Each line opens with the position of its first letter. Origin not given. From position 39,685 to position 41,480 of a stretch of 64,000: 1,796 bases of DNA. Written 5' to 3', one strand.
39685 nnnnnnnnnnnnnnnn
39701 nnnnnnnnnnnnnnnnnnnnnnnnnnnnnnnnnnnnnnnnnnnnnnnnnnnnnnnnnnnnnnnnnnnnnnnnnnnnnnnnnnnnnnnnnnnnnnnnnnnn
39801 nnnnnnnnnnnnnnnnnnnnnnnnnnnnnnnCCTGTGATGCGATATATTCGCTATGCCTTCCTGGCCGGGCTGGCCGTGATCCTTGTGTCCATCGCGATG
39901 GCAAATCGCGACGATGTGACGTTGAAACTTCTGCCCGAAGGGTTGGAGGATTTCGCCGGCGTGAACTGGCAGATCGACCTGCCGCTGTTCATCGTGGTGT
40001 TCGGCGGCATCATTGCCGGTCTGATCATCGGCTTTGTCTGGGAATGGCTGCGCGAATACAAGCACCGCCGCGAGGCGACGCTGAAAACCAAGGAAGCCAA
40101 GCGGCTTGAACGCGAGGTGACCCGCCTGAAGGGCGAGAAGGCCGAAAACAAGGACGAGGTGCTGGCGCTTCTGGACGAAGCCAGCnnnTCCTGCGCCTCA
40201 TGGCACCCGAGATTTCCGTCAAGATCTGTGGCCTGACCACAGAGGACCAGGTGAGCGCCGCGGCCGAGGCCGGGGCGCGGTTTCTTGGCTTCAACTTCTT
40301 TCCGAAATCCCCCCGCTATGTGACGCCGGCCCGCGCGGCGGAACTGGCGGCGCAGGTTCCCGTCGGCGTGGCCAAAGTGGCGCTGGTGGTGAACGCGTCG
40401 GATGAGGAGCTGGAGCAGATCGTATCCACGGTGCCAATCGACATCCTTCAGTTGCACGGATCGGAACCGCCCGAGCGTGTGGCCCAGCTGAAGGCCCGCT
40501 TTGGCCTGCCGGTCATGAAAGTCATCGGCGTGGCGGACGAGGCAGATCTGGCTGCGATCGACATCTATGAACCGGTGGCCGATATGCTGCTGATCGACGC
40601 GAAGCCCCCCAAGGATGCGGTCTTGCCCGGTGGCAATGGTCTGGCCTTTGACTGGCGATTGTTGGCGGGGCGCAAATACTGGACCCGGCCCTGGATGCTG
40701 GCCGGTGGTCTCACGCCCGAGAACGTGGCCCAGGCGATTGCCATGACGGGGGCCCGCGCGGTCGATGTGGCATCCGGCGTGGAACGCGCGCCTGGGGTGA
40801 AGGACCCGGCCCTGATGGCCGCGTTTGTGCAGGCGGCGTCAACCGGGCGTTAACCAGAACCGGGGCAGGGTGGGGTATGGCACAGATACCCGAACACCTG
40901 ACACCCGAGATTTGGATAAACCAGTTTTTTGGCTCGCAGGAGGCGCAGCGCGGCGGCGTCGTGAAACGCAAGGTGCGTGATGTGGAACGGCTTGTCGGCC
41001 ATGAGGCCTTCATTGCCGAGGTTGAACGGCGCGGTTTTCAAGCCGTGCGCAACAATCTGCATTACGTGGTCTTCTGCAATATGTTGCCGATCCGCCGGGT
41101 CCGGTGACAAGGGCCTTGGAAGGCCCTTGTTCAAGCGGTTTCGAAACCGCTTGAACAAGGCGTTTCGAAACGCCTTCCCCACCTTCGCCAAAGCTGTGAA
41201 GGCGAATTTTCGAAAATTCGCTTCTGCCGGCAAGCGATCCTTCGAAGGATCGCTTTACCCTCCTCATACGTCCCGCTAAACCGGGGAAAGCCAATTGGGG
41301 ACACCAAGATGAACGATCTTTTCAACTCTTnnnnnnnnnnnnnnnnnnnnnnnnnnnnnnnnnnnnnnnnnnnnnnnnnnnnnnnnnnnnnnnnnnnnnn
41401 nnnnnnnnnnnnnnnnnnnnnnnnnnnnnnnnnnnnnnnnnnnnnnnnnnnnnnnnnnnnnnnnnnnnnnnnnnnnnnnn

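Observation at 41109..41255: Array of five consecutive palindromes all centred on TTCGAA between trpF and trpB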

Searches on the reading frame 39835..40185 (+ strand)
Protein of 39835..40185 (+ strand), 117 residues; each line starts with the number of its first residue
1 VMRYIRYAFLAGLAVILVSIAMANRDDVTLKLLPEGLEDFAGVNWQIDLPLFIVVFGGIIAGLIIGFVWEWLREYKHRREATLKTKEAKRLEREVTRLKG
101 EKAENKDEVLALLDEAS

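Call 23: search_protein_families(library=pfam, proteins=[window:39835-40185:+], max_evalue=0.01)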
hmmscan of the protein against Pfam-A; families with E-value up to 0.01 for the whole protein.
window:39835-40185:+ (117 aa): 1 family
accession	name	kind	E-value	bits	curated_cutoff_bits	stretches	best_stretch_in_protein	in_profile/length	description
PF06305.16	LapA_dom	-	5.4e-10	39.5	28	1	25-95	3-63/64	Lipopolysaccharide assembly protein A domain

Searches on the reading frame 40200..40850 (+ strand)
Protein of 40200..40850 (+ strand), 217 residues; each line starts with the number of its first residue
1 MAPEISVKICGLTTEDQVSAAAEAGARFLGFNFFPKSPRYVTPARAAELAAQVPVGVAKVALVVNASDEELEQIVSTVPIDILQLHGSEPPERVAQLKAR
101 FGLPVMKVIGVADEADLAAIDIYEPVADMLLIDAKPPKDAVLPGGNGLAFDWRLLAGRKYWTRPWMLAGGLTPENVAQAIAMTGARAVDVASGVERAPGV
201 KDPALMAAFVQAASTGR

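Call 23: search_protein_families(library=pfam, proteins=[window:40200-40850:+], max_evalue=0.01)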
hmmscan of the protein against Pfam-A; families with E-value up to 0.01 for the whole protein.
window:40200-40850:+ (217 aa): 1 family
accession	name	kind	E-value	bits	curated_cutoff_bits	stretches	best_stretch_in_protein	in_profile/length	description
PF00697.28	PRAI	-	7.1e-46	156.8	22.7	1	7-212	1-193/193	N-(5'phosphoribosyl)anthranilate (PRA) isomerase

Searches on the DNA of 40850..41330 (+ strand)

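Call 52: search_rna_families(source=window, start=40850, end=41330, threshold=evalue, max_evalue=10)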
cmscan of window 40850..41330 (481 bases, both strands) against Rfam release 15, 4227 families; matches with E-value up to 10: 7.
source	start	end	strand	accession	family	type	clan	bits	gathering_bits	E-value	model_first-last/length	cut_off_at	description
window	41075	41158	+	RF00106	RNAI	Gene; antisense;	-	24.9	47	0.016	1-102/102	no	RNAI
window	41191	41233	+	RF00808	mir-86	Gene; miRNA;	-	19.6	64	0.07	1-77/77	no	mir-86 microRNA precursor family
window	41115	41169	+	RF00719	mir-326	Gene; miRNA;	-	16.9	66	1.8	1-95/95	no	mir-326 microRNA precursor family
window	40904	40961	-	RF02823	LPR69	Gene; sRNA;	-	16.4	40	0.66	1-82/82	no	Legionella RNA 69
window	41231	41317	-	RF01739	Glutamine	Cis-reg; riboswitch;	-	13.5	35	5.4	1-53/53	no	Glutamine riboswitch aptamer (glnA leader)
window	41204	41274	-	RF00046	snoR30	Gene; snRNA; snoRNA; CD-box;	CL00073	13.1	60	8.2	1-96/96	no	Small nucleolar RNA R30/Z108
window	41197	41279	-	RF02922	RAGATH-32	Cis-reg;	-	12.6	41.8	2.7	1-78/78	no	RAGATH-32 RNA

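Call 84: search_dna_similar(query=window:41100-41260:+, collection=plasmids, mode=distant, max_evalue=0.01, max_rows=30)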
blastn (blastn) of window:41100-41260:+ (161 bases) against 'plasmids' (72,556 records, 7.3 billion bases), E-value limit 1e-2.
No match.
